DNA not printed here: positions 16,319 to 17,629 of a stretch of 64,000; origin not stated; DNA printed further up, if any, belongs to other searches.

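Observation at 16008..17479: Doc-family toxin paired with a 336-aa HTH protein instead of a small Phd antitoxin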

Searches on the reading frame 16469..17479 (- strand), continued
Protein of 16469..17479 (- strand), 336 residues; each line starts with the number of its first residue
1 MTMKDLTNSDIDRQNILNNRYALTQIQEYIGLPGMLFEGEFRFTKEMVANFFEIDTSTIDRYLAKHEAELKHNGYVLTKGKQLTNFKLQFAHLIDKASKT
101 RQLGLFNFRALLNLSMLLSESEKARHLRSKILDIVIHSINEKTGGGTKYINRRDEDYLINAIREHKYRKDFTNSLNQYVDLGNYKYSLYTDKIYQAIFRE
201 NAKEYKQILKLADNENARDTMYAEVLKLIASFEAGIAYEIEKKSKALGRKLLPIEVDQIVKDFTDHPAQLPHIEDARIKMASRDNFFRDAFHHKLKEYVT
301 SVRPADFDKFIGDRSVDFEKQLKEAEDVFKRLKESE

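Call 27: find_encoding_contigs(protein=P0118, flank=6000, max_places=6)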
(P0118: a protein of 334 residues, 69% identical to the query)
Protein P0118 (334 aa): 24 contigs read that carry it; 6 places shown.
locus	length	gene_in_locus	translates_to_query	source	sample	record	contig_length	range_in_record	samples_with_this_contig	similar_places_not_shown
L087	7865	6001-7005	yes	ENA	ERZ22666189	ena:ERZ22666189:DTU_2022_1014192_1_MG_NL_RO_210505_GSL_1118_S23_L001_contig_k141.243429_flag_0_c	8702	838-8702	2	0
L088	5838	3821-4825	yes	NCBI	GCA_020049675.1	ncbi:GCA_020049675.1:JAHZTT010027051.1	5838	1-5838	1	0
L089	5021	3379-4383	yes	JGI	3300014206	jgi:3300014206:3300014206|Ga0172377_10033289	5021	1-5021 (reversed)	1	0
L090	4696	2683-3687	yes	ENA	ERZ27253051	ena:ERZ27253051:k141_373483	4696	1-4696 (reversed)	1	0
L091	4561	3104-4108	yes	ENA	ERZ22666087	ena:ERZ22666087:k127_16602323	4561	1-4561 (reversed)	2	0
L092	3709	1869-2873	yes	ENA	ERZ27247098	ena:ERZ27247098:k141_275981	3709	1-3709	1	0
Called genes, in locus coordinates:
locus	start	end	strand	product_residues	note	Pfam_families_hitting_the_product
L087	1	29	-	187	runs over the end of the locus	PF28474:DUF8412, PF13376:OmdA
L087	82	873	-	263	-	PF00583:Acetyltransf_1, PF13508:Acetyltransf_7 (weak), PF14268:YoaP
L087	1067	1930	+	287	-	PF18950:DUF5694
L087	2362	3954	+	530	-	PF00006:ATP-synt_ab (faint), PF02367:TsaE (faint), PF03193:RsgA_GTPase (faint), PF13555:AAA_29 (faint), PF00004:AAA (faint), PF00005:ABC_tran, PF02463:SMC_N (faint), PF00005:ABC_tran, +2 more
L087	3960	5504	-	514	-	-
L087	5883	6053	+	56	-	-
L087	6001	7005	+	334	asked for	-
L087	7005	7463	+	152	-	PF02661:Fic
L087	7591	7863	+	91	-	?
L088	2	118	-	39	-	?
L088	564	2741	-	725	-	PF07980:SusD_RagB (faint), PF12771:SusD-like_2 (weak)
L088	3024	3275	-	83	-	-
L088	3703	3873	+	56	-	-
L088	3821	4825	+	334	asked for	-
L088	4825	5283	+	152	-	PF02661:Fic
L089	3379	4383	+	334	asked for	-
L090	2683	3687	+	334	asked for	-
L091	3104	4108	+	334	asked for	-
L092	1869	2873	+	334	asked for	-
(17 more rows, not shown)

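Call 66: search_dna_similar(query=window:16469-17479:-, collection=plasmids, mode=protein, max_rows=15)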
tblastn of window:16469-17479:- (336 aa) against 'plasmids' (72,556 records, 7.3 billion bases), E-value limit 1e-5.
Records with a match: 3; places in all: 3; records where one place covers at least 80% of the query: 1.
Best place of each record, by identity: <60% 3.
By first word of the organism name: Clostridium 2; Ilyobacter 1.
By predicted mobility (MOB-suite, as given by PLSDB): non-mobilizable 3.
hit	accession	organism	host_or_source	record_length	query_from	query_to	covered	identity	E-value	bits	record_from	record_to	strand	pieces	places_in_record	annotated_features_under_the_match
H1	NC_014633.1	Ilyobacter polytropus DSM 2926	marine mud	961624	4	336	99%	53.7%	4e-99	327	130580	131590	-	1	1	DNA-binding protein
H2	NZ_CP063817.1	Clostridium botulinum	Mink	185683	46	270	67%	27.6%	6e-7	59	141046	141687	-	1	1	hypothetical protein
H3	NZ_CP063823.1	Clostridium botulinum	Ham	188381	46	270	67%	27.6%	6e-7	59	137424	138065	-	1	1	hypothetical protein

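Call 67: search_dna_similar(query=window:16469-17479:-, collection=phages, mode=protein, max_rows=15)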
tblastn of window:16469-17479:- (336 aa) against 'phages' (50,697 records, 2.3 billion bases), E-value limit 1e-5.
Records with a match: 7; places in all: 7; records where one place covers at least 80% of the query: 4.
Best place of each record, by identity: <60% 7.
By first word of the organism name: Streptococcus 4; Clostridium 3.
By host as written in the record: Clostridium botulinum type C strain C-Stockholm 2; Streptococcus pneumoniae 9V/5 1; Streptococcus pneumoniae GA47033 1; Streptococcus mitis CCUG_61082 1; Streptococcus mitis P-2 1; Clostridium botulinum D str. 1873 1.
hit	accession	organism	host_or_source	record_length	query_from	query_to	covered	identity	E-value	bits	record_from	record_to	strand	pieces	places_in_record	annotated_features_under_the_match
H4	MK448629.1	Streptococcus satellite phage Javan742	Streptococcus pneumoniae 9V/5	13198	3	334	99%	48.9%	3e-90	300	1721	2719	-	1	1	CiaB protein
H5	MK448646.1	Streptococcus satellite phage Javan758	Streptococcus pneumoniae GA47033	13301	3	334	99%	48.9%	3e-90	300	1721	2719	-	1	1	CiaB protein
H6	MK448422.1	Streptococcus satellite phage Javan313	Streptococcus mitis CCUG_61082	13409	3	334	99%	48.3%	3e-85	286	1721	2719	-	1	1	CiaB protein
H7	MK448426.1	Streptococcus satellite phage Javan319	Streptococcus mitis P-2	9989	3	334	99%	48.2%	1e-87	293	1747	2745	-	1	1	CiaB protein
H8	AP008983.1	Clostridium phage c-st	Clostridium botulinum type C strain ...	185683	46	270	67%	27.6%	2e-7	59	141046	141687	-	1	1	conserved hypothetical protein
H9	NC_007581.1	Clostridium phage c-st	Clostridium botulinum type C strain ...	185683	46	270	67%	27.6%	2e-7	59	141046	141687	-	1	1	transcriptional regulator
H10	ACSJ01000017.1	Clostridium phage D-1873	Clostridium botulinum D str. 1873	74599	46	270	67%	27.6%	2e-7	59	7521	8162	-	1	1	conserved hypothetical protein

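Call 68: get_annotated_region(hit=H4, flank=4000)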
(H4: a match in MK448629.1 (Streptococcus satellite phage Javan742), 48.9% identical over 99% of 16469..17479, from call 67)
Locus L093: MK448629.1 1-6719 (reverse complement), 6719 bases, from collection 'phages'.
description: Streptococcus satellite phage Javan742, complete genome.
organism: Streptococcus satellite phage Javan742 (NCBI taxid 2558836)
taxonomy: Viruses
host: Streptococcus pneumoniae 9V/5; source: -; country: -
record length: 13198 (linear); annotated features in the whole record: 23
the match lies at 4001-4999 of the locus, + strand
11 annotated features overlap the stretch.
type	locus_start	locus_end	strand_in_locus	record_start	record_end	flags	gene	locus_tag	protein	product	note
CDS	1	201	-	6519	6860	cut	-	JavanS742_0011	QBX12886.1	hypothetical protein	-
CDS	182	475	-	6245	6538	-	-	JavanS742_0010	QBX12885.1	hypothetical protein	FIG01116600: hypothetical protein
CDS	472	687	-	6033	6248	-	-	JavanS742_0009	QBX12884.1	hypothetical protein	FIG01116276: hypothetical protein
CDS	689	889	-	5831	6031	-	-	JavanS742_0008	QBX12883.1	glycerate kinase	-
CDS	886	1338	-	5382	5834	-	-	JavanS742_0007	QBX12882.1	hypothetical protein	-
CDS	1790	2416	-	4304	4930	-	-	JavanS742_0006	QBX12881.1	hypothetical protein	prophage ps3 protein 13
CDS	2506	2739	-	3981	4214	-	-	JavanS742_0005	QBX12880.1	putative DNA-binding phage protein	-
CDS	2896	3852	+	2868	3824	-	-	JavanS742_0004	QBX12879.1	putative DNA-binding phage protein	-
CDS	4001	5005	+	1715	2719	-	-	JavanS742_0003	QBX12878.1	CiaB protein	-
CDS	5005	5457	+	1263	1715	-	-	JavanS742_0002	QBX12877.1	hypothetical protein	FIG01118870: hypothetical protein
CDS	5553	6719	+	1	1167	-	-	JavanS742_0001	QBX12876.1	integrase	-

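Call 69: get_annotated_region(hit=H1, flank=6000)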
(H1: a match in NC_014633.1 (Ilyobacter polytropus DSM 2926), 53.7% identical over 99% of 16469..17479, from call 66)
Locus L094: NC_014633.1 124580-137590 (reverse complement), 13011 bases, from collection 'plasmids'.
description: Ilyobacter polytropus DSM 2926 plasmid pILYOP01, complete sequence
organism: Ilyobacter polytropus DSM 2926 (NCBI taxid 572544)
taxonomy: Bacteria; Fusobacteriota; Fusobacteriia; Fusobacteriales; Fusobacteriaceae; Ilyobacter; Ilyobacter polytropus; Ilyobacter polytropus DSM 2926
host: -; source: marine mud; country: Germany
typing (MOB-suite, as given by PLSDB): non-mobilizable; replicon rep_cluster_99
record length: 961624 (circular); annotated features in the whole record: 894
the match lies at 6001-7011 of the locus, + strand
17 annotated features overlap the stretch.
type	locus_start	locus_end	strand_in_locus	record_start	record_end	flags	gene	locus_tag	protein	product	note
CDS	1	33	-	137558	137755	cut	-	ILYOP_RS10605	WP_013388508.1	hypothetical protein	-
CDS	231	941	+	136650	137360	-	-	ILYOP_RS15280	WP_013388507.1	S24 family peptidase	-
CDS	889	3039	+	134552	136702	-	-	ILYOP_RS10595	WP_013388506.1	site-specific DNA-methyltransferase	GO:0006306 - DNA methylation [Evidence IEA]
CDS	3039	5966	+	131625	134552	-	-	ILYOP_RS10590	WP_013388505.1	type III restriction-modification system endonuclease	-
CDS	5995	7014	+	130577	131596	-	-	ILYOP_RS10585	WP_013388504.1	DNA-binding protein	-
CDS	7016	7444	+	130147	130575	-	-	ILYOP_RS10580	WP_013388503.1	type II toxin-antitoxin system death-on-curing family toxin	-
CDS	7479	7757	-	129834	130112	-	-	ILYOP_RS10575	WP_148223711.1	hypothetical protein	-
CDS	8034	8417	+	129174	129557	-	-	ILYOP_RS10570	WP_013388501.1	hypothetical protein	-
CDS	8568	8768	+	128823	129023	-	-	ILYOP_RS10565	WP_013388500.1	helix-turn-helix transcriptional regulator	-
CDS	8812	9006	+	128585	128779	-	-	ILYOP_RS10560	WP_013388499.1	hypothetical protein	-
CDS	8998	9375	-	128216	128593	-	-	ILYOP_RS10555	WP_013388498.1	hypothetical protein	-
CDS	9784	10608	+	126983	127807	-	-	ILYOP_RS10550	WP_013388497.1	replication initiator protein A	-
CDS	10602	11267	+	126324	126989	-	-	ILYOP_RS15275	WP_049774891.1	DnaB-like helicase C-terminal domain-containing protein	GO:0006260 - DNA replication [Evidence IEA]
CDS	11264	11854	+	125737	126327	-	-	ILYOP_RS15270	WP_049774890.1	DnaB-like helicase C-terminal domain-containing protein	GO:0006260 - DNA replication [Evidence IEA]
CDS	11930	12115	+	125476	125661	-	-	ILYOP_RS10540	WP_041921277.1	hypothetical protein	-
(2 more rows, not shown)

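Call 76: search_protein_families(library=padloc, proteins=[L074:7483-9015:+, L080:5568-7352:+, L072:7475-8458:+, L030:1735-3003:+, L030:2993-3562:+, L001:1525-3570:+, L009:1741-3285:+, L038:1801-3306:+, L007:5955-6917:+, L021:7531-8850:+], max_evalue=0.00001)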
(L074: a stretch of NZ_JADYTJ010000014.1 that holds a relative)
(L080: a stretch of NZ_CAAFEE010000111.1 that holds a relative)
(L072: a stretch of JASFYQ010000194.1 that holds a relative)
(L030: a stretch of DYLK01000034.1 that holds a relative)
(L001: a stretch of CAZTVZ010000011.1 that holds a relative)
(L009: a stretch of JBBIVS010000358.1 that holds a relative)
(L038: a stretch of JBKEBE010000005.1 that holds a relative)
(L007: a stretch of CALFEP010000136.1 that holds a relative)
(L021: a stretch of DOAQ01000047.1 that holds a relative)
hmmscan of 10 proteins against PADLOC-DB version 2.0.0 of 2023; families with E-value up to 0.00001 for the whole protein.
L074:7483-9015:+ (510 aa): 76 families (the best 25 are shown)
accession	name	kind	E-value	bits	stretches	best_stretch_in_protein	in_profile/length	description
PDLC03076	Specificity_I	-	5.1e-95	317.5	2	1-384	1-336/488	Type I specificity subunit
PDLC03179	Specificity_I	-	4.6e-76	255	3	80-276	383-575/589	Type I specificity subunit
PDLC03169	Specificity_I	-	6e-48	162.3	3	4-320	192-450/461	Type I specificity subunit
PDLC03127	Specificity_I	-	2.5e-44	150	2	84-323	245-479/571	Type I specificity subunit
PDLC03189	Specificity_I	-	5.2e-44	148.9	3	86-318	219-446/459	Type I specificity subunit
PDLC03196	Specificity_I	-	4.5e-42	142.1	4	4-100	20-96/792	Type I specificity subunit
PDLC03079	Specificity_I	-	1.6e-36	124.5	2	29-317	206-467/470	Type I specificity subunit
PDLC03096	Specificity_I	-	1.6e-36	124.2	3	284-508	23-247/658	Type I specificity subunit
PDLC03109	Specificity_I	-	2.1e-36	123.6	3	87-330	291-530/591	Type I specificity subunit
PDLC04137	mad5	-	2.8e-32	110.4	2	90-509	2-372/392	mads_5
PDLC03090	Specificity_I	-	6.9e-28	96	2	86-297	232-431/434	Type I specificity subunit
PDLC03080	Specificity_I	-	1.8e-27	94.2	1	6-320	191-478/582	Type I specificity subunit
PDLC03056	Specificity_I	-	1.8e-26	90.8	1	5-258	183-415/590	Type I specificity subunit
PDLC03150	Specificity_I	-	1.9e-26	90.9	2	122-319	271-462/475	Type I specificity subunit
PDLC03105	Specificity_I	-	2e-24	84.9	2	86-279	233-421/448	Type I specificity subunit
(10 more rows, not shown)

L080:5568-7352:+ (594 aa): 1 family
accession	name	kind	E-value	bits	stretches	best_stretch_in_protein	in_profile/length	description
PDLC02357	AbiU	-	5.9e-37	126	1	42-533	38-515/537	AbiU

L072:7475-8458:+ (327 aa): 0 families

L030:1735-3003:+ (422 aa): 31 families (the best 25 are shown)
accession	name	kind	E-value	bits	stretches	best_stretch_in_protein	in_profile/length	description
PDLC02335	AbiLi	-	3.6e-87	290.5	1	1-415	49-294/326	AbiLi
PDLC02980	AriA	-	3.9e-37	126.8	1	51-356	3-304/304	-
PDLC04426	PDC-M12A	-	2e-22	78.1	1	1-402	1-367/369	-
PDLC04391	PDC-M07A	-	1.8e-18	64.8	1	49-391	23-387/412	-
PDLC04392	PDC-M07A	-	2e-17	61.4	1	293-390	287-388/432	-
PDLC04180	HEC-01A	-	1.2e-16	58.9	1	291-375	254-341/382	-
PDLC04393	PDC-M07A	-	7.3e-16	56.2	1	293-391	289-391/435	-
PDLC04178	HEC-01A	-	9.4e-16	55.8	1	292-374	265-350/399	-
PDLC04177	HEC-01A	-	3.4e-15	53.9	1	293-400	278-386/393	-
PDLC04176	HEC-01A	-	6.3e-15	53.4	2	293-402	257-365/371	-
PDLC04389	PDC-M07A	-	1.7e-14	51.7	1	311-392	324-410/443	-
PDLC04179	HEC-01A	-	1.9e-12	45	1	291-379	339-426/459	-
PDLC04175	HEC-01A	-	3e-12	44.2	1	291-376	248-331/363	-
PDLC04135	mad3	-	1.9e-11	42.2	1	49-377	24-346/374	mads_3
PDLC02336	AbiLi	-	1e-10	39.7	1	39-357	13-295/340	AbiLi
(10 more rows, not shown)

L030:2993-3562:+ (189 aa): 1 family
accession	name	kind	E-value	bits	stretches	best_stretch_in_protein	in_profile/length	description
PDLC02337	AbiLii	-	1.1e-22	79.5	1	6-184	24-88/170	AbiLii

L001:1525-3570:+ (681 aa): 15 families
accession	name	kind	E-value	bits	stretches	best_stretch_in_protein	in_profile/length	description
PDLC02385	pAgo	-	4.4e-268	889.6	1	4-681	2-674/674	-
PDLC02436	pAgo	-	3.2e-92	307.8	1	267-669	10-449/460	-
PDLC02381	pAgo_II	-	1e-45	154.3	1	225-681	158-617/617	Class II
PDLC02379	pAgo_II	-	8.4e-42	141.5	1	271-664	294-701/724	Class II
PDLC02428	PprPIWI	-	7.7e-30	102.2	1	239-663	268-650/666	-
PDLC02397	pAgo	-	2.3e-27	94.1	1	233-661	173-562/578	-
PDLC02394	pAgo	-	4.4e-16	55.8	1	252-660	692-1096/1121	-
PDLC02377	pAgo_I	-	1.7e-15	54.7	1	398-664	165-442/457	Class I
PDLC02376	pAgo_I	-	5.5e-15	53.4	1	388-671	163-447/455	Class I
PDLC02388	pAgo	-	2.6e-11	40.5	1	267-661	335-698/716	-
PDLC02386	pAgo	-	9.4e-10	35.6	1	255-657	300-677/697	-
PDLC02387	pAgo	-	5.6e-08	29.6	1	397-664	407-655/672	-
PDLC02378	pAgo_I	-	1.9e-07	28.3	1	391-662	195-476/493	Class I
PDLC02391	pAgo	-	2.7e-06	23.9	1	346-659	414-721/742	-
PDLC02380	pAgo_II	-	6.7e-06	22.7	0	379-450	447-518/737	Class II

L009:1741-3285:+ (514 aa): 0 families

L038:1801-3306:+ (501 aa): 0 families

L007:5955-6917:+ (320 aa): 0 families

L021:7531-8850:+ (439 aa): 32 families (the best 25 are shown)
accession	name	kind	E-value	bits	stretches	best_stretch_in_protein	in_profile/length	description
PDLC03960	SngC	-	1.7e-18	64.8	1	26-343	26-367/720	-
PDLC03928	PsyrT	-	6.9e-18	62.3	1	28-394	25-386/689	-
PDLC02503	BrxHI|BrxHII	-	1.2e-17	61.4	1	18-340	18-344/698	BrxHI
PDLC02864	DpdF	-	5.2e-16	56.5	1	18-347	16-337/610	DpdF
PDLC02861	DpdF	-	5.9e-15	52.6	1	11-352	17-347/611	DpdF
PDLC02870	DpdF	-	1.9e-14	51.1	1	19-351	8-333/534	DpdF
PDLC01770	Cas3g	-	6.7e-13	46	1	217-399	234-403/733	-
PDLC02707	PbeA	-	5.7e-12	43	1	227-339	506-618/672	PbeA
PDLC00938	Cas3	-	5.8e-12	43.5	1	148-343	127-328/358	CRISPR-associated helicase Cas3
PDLC02501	BrxHI|BrxHII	-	5.1e-11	39.4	1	19-134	18-135/925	BrxHI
PDLC02703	PbeA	-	1.1e-10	38.8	1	229-339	494-600/626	PbeA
PDLC02623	DrmD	-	2.2e-09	33.7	1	226-347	513-632/1040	DrmD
PDLC02621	DrmD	-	2.6e-09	33.9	1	234-389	510-666/1040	DrmD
PDLC02897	DpdJ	-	4.1e-08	29.5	0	246-336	358-449/1570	DpdJ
PDLC02504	BrxHI|BrxHII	-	1.3e-07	28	1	233-339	475-582/971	BrxHII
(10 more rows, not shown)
